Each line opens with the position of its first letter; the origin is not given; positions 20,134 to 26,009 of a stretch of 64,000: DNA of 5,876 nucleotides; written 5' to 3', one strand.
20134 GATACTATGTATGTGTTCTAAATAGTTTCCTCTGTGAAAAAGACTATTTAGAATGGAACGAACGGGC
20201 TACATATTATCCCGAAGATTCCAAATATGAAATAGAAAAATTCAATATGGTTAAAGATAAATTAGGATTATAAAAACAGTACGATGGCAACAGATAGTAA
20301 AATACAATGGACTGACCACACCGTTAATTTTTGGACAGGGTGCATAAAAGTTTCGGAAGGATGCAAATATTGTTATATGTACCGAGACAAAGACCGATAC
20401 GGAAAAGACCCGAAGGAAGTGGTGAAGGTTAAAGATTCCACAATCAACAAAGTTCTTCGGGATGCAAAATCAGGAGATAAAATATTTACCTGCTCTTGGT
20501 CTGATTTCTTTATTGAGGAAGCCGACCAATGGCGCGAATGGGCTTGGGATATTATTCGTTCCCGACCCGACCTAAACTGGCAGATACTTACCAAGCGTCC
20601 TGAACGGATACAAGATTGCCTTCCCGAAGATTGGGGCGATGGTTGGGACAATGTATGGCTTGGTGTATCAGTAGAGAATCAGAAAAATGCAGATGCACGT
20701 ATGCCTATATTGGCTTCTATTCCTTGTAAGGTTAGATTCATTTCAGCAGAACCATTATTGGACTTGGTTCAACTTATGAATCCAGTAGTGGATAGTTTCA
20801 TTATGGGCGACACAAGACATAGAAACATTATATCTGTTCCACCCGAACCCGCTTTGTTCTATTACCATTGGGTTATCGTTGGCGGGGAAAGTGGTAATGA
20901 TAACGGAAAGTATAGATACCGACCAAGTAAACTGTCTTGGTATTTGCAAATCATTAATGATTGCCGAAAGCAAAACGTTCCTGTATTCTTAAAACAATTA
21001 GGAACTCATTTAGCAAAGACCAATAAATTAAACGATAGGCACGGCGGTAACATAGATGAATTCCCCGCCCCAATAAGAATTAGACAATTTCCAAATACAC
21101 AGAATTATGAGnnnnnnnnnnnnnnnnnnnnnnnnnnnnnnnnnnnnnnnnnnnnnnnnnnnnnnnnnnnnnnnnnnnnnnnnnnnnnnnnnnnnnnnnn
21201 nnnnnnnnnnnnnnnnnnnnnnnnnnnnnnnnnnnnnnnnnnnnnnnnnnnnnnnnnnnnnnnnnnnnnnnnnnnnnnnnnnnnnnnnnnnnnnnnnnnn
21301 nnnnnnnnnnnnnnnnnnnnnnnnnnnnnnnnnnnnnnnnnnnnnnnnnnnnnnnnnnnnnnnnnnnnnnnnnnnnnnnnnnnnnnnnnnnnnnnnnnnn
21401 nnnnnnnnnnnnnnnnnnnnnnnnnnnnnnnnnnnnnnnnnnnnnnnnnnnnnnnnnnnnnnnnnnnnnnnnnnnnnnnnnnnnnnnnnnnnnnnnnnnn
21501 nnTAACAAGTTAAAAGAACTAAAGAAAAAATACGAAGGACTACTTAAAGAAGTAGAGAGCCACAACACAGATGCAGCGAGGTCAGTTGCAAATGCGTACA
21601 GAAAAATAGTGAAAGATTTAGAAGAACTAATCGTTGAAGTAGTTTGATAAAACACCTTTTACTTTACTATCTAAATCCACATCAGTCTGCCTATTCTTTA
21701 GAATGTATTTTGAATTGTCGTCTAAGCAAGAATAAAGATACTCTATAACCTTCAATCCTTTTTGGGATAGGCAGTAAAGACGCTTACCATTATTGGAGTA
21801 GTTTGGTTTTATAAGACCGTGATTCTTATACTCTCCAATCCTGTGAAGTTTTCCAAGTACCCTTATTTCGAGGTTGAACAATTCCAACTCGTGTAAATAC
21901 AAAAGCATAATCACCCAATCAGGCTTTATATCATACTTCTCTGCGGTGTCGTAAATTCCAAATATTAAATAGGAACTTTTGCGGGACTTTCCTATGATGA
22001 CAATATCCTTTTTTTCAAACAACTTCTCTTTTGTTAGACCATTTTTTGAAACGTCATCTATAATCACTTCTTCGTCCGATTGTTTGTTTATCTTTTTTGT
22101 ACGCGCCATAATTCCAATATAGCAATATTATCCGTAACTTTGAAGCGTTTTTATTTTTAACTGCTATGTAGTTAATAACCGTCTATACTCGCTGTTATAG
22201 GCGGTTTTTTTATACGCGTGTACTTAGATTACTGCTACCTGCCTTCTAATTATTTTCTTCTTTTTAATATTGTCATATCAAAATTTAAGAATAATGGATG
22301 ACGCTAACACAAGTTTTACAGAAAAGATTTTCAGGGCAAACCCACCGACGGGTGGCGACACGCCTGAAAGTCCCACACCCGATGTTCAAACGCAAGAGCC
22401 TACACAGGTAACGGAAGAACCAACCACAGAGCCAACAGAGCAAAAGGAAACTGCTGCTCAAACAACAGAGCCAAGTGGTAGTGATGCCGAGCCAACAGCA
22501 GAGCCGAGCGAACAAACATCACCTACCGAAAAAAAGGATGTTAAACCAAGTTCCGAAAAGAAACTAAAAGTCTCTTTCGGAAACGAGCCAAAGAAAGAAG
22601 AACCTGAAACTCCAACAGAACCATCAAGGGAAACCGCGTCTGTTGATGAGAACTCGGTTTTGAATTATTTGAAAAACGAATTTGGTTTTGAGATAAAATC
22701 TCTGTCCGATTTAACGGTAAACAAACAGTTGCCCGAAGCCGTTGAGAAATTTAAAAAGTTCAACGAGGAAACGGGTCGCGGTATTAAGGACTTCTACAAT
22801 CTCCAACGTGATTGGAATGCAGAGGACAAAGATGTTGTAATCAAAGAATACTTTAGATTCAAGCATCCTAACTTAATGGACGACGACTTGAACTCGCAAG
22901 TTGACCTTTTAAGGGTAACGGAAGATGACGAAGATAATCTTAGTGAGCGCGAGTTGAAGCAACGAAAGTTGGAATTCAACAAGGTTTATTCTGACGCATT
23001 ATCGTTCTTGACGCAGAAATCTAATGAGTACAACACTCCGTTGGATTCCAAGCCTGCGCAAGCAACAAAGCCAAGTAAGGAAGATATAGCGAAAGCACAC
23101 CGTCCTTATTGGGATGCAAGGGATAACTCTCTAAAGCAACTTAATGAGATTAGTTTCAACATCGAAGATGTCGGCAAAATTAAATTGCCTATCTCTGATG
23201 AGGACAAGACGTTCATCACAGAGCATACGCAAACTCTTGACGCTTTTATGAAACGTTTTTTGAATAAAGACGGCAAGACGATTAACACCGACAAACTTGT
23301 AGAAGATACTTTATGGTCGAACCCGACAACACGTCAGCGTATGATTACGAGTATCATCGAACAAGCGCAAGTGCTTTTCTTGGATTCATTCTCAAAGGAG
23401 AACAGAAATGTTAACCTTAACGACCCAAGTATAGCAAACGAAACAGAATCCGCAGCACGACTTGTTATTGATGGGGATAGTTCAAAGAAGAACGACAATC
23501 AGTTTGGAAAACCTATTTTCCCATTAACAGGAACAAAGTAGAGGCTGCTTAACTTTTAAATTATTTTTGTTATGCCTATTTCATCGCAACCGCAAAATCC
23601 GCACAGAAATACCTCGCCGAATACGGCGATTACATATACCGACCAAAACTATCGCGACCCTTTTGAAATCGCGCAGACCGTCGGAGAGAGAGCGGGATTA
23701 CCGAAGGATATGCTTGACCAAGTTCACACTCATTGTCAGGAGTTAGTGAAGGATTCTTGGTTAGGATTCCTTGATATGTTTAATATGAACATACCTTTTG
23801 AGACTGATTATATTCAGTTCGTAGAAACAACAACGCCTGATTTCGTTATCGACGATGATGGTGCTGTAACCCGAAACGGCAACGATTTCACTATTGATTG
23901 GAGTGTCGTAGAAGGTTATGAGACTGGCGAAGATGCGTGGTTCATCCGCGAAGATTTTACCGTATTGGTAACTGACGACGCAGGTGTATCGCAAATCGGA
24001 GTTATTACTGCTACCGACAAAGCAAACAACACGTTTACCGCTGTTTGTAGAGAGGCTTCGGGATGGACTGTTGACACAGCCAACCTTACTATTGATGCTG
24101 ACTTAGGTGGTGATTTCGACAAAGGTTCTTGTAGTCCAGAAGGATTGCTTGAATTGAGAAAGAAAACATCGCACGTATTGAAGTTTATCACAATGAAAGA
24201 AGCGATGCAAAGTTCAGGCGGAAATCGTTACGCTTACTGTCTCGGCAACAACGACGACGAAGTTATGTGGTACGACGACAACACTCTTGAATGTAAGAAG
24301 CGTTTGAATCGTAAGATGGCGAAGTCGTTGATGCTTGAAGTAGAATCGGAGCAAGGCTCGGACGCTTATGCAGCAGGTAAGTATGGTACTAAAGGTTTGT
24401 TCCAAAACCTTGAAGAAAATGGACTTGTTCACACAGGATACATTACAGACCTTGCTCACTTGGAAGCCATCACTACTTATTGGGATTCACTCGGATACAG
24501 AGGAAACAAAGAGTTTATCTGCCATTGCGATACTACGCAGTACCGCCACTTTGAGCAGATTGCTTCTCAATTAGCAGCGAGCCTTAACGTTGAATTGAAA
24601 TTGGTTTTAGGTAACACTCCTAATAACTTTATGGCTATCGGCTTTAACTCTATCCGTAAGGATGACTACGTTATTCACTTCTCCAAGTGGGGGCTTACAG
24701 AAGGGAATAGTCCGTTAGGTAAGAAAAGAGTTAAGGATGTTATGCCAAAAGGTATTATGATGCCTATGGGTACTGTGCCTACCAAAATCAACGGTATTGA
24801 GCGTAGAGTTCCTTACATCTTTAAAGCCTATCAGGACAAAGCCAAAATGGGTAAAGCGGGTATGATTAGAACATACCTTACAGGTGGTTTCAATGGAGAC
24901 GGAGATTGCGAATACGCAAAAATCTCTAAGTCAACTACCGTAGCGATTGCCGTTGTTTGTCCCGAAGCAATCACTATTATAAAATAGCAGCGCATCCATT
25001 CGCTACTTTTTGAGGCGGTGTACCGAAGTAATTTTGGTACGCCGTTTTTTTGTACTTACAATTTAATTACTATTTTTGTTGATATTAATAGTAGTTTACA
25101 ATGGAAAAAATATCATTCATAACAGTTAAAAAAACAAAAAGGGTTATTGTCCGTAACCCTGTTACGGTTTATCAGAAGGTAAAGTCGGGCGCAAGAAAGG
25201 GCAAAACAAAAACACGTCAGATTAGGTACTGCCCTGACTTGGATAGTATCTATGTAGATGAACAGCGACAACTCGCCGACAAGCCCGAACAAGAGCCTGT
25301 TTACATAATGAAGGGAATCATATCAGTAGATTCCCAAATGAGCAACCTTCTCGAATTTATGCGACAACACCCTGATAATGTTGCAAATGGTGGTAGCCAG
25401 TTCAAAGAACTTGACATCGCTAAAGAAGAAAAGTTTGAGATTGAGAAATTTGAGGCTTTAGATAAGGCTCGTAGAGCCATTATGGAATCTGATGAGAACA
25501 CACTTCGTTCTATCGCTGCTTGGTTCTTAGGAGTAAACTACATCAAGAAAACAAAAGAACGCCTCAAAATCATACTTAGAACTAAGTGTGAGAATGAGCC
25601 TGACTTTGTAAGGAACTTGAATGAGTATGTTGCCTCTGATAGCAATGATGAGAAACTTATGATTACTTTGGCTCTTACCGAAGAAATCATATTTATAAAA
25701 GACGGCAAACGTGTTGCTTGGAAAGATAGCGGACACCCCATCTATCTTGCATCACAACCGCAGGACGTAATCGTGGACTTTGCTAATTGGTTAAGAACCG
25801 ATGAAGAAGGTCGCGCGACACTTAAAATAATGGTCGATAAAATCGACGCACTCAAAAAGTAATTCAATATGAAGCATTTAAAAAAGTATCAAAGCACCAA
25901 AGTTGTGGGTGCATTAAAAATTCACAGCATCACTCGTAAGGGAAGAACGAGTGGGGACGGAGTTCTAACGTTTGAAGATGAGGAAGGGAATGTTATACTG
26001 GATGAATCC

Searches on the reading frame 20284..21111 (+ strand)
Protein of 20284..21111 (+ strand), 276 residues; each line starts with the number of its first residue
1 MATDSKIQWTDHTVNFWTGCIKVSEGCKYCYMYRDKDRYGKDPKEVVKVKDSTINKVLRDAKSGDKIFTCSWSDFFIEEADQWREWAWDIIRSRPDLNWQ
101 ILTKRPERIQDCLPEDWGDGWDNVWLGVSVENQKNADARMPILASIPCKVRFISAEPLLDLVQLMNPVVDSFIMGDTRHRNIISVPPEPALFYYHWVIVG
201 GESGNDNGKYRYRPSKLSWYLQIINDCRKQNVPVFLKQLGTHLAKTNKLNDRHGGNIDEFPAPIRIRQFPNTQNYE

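Call 10: search_protein_families(library=phrogs, proteins=[window:20284-21111:+], max_evalue=0.001)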
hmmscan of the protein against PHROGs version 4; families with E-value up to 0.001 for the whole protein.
window:20284-21111:+ (276 aa): 1 family
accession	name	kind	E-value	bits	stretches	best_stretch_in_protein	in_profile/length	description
phrog_2045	-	unknown function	2e-65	222.1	1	1-252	1-244/299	-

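Call 111: search_protein_families(library=pfam, proteins=[window:20284-21111:+], max_evalue=0.001)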
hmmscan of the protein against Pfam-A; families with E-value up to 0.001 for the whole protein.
window:20284-21111:+ (276 aa): 1 family
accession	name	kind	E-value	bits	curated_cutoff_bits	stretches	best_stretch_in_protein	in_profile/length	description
PF07505.17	DUF5131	-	3.5e-57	194.1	28.9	1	5-256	2-232/243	Protein of unknown function (DUF5131)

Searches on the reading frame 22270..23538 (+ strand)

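Call 8: search_protein_families(library=phrogs, proteins=[window:22270-23538:+], max_evalue=0.001)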
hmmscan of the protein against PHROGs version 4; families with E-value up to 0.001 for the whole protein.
window:22270-23538:+ (423 aa): 1 family
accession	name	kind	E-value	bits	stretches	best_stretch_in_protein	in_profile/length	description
phrog_16786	-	unknown function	6.3e-07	30.1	1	108-400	74-386/403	-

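Call 111: search_protein_families(library=pfam, proteins=[window:22270-23538:+], max_evalue=0.001)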
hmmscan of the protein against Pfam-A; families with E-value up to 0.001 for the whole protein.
window:22270-23538:+ (423 aa): 0 families

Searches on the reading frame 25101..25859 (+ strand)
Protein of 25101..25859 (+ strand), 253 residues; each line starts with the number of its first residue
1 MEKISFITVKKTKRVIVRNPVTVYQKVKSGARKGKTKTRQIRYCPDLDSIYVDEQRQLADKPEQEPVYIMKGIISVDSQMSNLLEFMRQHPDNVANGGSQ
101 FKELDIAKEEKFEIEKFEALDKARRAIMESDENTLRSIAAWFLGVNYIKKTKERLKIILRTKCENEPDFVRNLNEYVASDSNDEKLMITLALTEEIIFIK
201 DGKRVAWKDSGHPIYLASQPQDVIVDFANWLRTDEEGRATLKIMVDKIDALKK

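Call 8: search_protein_families(library=phrogs, proteins=[window:25101-25859:+], max_evalue=0.001)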
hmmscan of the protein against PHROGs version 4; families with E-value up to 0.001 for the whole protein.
window:25101-25859:+ (253 aa): 2 families
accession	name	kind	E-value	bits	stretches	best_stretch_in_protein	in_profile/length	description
phrog_34748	-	unknown function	2.6e-18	67.3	1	34-235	63-273/285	-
phrog_16922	-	unknown function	1.5e-11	45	1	33-234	36-226/310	-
